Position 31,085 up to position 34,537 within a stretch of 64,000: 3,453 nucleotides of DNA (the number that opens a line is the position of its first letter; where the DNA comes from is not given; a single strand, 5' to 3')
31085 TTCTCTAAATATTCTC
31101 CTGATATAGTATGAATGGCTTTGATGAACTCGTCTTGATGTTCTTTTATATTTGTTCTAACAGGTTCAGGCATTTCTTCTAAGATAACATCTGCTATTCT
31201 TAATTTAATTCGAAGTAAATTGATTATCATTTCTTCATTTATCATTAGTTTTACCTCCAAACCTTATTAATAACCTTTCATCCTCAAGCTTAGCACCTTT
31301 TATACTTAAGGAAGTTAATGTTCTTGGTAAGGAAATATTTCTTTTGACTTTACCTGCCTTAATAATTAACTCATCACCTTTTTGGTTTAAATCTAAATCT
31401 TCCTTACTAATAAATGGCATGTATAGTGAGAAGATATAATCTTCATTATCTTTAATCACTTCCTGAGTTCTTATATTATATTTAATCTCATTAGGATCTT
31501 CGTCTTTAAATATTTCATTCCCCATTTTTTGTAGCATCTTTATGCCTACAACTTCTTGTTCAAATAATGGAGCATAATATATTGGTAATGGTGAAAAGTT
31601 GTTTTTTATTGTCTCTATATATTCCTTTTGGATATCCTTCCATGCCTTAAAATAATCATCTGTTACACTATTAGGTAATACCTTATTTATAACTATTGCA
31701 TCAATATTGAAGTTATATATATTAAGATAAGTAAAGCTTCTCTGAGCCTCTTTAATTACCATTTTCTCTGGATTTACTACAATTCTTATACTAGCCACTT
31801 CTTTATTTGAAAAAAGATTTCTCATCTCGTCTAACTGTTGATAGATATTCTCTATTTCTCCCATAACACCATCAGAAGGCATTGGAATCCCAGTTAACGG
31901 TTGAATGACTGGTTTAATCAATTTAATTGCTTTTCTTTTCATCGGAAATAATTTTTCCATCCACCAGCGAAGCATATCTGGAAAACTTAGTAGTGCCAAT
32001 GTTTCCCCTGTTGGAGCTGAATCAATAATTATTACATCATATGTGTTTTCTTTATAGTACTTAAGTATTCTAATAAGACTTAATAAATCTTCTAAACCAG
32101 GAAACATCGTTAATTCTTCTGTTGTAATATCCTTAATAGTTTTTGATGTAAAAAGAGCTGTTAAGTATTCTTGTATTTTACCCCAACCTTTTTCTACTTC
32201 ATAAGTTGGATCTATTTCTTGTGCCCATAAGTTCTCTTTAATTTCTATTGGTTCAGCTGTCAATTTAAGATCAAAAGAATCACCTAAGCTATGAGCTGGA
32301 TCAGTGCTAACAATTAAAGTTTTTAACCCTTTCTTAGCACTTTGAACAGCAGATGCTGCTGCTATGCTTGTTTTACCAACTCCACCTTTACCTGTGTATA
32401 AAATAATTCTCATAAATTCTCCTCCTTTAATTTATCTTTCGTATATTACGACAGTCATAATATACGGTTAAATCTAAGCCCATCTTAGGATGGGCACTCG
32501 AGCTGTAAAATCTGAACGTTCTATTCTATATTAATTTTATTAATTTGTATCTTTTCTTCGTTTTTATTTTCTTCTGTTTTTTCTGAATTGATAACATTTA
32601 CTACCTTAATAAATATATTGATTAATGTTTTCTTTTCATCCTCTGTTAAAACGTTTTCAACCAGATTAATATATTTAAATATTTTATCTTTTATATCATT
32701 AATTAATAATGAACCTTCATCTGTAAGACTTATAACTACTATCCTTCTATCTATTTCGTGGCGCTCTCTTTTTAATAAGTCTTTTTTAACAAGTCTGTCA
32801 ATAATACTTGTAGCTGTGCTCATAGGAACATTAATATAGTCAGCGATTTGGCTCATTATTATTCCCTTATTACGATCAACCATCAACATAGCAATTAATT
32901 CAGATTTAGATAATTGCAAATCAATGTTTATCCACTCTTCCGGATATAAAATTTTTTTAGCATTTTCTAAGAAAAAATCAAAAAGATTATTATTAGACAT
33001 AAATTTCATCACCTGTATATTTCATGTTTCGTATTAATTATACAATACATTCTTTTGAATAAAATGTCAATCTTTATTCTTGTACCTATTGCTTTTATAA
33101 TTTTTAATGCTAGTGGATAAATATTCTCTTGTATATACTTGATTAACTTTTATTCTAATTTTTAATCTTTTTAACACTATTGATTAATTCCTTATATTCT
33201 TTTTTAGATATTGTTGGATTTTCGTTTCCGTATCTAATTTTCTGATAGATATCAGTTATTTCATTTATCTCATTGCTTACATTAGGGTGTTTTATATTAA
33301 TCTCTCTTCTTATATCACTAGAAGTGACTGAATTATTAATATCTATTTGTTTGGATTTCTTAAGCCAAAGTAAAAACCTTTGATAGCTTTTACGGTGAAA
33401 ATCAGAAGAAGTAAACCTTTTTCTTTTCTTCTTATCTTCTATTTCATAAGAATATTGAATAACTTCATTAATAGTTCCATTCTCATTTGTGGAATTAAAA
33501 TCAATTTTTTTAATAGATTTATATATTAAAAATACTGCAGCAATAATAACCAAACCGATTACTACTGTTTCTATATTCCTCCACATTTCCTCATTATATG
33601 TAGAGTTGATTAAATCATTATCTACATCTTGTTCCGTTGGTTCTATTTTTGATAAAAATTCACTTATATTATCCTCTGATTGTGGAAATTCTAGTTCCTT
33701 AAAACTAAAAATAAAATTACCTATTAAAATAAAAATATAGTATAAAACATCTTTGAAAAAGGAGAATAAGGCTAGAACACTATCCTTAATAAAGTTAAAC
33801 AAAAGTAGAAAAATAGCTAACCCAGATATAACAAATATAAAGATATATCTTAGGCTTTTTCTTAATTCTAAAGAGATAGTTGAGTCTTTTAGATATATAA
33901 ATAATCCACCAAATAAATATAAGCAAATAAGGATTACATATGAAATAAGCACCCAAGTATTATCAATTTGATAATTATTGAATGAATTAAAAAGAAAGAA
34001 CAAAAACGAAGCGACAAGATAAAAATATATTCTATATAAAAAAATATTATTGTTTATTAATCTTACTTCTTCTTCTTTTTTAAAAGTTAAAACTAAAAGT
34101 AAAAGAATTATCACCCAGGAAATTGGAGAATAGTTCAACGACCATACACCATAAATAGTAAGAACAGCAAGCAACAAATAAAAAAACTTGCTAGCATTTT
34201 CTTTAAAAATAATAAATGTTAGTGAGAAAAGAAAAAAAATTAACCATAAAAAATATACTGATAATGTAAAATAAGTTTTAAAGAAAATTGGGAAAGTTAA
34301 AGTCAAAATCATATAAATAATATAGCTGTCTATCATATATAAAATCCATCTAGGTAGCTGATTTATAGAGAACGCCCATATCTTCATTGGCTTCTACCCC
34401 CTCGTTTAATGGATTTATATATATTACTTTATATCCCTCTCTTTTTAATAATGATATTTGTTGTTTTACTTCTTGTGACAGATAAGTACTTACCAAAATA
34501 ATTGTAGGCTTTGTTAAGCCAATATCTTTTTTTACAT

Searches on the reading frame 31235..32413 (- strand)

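Call 35: search_protein_families(library=pfam, proteins=[window:31235-32413:-], max_evalue=0.001)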
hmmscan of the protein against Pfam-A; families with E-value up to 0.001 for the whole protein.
window:31235-32413:- (392 aa): 5 families
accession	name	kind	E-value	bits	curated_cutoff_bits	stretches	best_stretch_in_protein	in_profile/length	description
PF02374.21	ArsA_ATPase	-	1.2e-102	343.8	24.3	1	1-301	1-303/305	Anion-transporting ATPase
PF17886.7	ArsA_HSP20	-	5e-22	77.7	22.5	1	324-385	2-63/63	HSP20-like domain found in ArsA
PF13614.12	AAA_31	-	4.1e-11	43.6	27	1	3-140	4-133/177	AAA domain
PF01656.29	CbiA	-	5.1e-08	33.4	25.4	1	3-219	1-54/125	CobQ/CobB/MinD/ParA nucleotide binding domain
PF10609.15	ParA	-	3.1e-05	24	27.1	0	3-38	6-41/246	NUBPL iron-transfer P-loop NTPase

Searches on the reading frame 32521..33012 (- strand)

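Call 35: search_protein_families(library=pfam, proteins=[window:32521-33012:-], max_evalue=0.001)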
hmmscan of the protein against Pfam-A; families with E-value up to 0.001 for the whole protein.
window:32521-33012:- (163 aa): 5 families
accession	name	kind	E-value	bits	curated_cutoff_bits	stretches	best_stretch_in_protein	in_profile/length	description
PF01047.28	MarR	-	7.5e-11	42.2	24.6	1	34-92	1-59/59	MarR family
PF22381.2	Staph_reg_Sar_Rot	-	2.3e-09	37.7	27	1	27-107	5-85/85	Transcriptional regulator SarA/Rot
PF12802.13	MarR_2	-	1.2e-08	35.4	27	1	33-91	2-61/61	MarR family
PF13463.12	HTH_27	-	3.6e-08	34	22.2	1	34-100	1-68/68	Winged helix DNA-binding domain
PF03965.22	Penicillinase_R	-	0.00059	20.6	22.6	1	34-124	1-98/115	Penicillinase repressor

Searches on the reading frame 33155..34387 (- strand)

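Call 35: search_protein_families(library=pfam, proteins=[window:33155-34387:-], max_evalue=0.001)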
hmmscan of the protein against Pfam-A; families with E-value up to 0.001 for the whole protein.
window:33155-34387:- (410 aa): 1 family
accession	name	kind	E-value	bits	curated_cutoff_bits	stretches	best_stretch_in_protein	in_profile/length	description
PF13559.11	DUF4129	-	4.4e-05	23.9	24.8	1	335-392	2-57/69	Domain of unknown function (DUF4129)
